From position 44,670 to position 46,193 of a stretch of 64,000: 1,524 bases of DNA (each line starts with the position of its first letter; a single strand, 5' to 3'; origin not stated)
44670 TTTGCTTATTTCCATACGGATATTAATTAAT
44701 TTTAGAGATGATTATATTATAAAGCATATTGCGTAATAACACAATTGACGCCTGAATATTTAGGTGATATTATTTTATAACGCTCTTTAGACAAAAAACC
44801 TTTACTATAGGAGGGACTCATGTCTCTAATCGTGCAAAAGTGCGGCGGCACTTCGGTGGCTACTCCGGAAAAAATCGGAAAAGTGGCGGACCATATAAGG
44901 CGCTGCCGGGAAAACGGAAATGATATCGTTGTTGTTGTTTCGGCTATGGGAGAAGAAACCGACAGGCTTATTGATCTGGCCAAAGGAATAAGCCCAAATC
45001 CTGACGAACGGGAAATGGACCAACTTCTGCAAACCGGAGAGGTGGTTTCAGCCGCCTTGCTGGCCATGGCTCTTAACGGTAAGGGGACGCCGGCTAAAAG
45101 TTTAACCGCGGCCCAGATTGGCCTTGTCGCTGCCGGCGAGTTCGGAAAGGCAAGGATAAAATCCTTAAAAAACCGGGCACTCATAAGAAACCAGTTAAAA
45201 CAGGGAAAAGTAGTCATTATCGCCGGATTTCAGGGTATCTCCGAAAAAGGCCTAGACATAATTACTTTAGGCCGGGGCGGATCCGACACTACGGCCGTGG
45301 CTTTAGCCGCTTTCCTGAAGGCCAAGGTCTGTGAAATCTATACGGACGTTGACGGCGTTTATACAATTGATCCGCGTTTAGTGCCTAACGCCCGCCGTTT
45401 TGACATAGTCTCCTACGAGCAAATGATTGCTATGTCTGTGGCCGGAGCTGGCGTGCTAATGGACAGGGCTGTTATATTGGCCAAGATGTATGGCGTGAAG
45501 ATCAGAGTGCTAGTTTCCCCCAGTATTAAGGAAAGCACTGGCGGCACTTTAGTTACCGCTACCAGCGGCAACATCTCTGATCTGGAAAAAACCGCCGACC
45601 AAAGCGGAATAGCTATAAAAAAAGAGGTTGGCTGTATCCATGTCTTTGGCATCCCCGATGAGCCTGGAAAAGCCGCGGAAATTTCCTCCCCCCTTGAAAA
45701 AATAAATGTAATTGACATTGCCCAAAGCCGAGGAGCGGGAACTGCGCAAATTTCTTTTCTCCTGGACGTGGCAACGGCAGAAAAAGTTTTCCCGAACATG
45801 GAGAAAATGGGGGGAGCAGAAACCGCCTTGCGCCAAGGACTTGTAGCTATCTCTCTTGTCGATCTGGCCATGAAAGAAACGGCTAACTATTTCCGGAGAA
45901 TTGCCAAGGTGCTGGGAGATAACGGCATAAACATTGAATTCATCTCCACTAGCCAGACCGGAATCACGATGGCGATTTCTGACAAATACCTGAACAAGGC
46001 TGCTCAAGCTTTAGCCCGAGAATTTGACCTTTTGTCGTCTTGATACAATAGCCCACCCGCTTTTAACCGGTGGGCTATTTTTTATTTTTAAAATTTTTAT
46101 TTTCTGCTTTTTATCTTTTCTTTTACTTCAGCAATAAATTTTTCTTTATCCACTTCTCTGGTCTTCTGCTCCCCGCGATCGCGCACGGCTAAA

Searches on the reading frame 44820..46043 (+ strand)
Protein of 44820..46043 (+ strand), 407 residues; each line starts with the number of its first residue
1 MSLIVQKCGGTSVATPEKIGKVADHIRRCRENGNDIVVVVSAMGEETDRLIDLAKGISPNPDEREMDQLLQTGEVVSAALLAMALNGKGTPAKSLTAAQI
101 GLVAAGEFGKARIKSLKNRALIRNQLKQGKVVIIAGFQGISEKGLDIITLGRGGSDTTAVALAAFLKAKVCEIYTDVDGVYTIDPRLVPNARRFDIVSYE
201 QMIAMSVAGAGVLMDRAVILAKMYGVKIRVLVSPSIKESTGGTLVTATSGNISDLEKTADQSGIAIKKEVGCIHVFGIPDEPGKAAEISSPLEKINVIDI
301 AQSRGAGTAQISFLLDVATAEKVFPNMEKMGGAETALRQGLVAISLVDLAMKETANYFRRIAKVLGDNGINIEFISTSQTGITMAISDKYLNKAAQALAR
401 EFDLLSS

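Call 4: search_protein_families(library=pfam, proteins=[window:44820-46043:+])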
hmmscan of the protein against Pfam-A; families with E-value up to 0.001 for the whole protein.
window:44820-46043:+ (407 aa): 4 families
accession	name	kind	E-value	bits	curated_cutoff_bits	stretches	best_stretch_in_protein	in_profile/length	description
PF00696.33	AA_kinase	-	1.3e-53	182.5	24.9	1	3-230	2-232/234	Amino acid kinase family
PF22468.2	ACT_9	-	2e-14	53.5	27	1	344-402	1-61/61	ACT domain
PF13840.12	ACT_7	-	2.4e-07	31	27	1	359-399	25-64/65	ACT domain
PF01842.31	ACT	-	1.4e-05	25.2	27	0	359-382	15-38/66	ACT domain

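Call 5: search_protein_families(library=ncbifam, proteins=[window:44820-46043:+])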
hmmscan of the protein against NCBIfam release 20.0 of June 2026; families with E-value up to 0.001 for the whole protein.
window:44820-46043:+ (407 aa): 29 families (the best 25 are shown)
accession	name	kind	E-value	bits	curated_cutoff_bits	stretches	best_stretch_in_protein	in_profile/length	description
NF005155.0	PRK06635.1-4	equivalog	3.2e-120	401.8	346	1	1-404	1-403/407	aspartate kinase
NF005656.0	PRK07431.1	equivalog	3.9e-115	385.6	657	1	1-405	1-412/587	aspartate kinase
NF005154.0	PRK06635.1-2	equivalog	1.7e-111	373.5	376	1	2-404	3-404/407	aspartate kinase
NF005153.0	PRK06635.1-1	equivalog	3e-107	359.3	585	1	1-404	1-407/421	aspartate kinase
TIGR00657.1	asp_kinases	subfamily_domain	9.1e-98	328.2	208.7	2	63-402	103-440/442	aspartate kinase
NF005156.0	PRK06635.1-5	equivalog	7.2e-95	318.1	594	1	1-404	1-402/411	aspartate kinase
TIGR00656.1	asp_kin_monofn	equivalog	6.4e-93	311.9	402.25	1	1-403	1-405/407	aspartate kinase, monofunctional class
NF006459.0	PRK08841.1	equivalog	3.7e-89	299.5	535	1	1-402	3-378/395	aspartate kinase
NF005161.0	PRK06635.2-5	equivalog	3.8e-81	273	586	1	4-404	6-402/402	aspartate kinase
NF006068.0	PRK08210.1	equivalog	7.9e-77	259.1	474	1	1-404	1-402/405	aspartate kinase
NF005158.0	PRK06635.2-2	equivalog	2.7e-61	207.6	717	1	1-398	1-394/401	aspartate kinase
NF004938.0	PRK06291.1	equivalog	5.3e-61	206.7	528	2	64-404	120-463/468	aspartate kinase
NF005157.0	PRK06635.2-1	equivalog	8.2e-59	199.5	832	1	5-398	6-395/401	aspartate kinase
NF005159.0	PRK06635.2-3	equivalog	5.6e-49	167.2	379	1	1-397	1-400/406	aspartate kinase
NF006570.0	PRK09084.1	equivalog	3.4e-48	164.8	455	2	63-253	109-298/452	lysine-sensitive aspartokinase 3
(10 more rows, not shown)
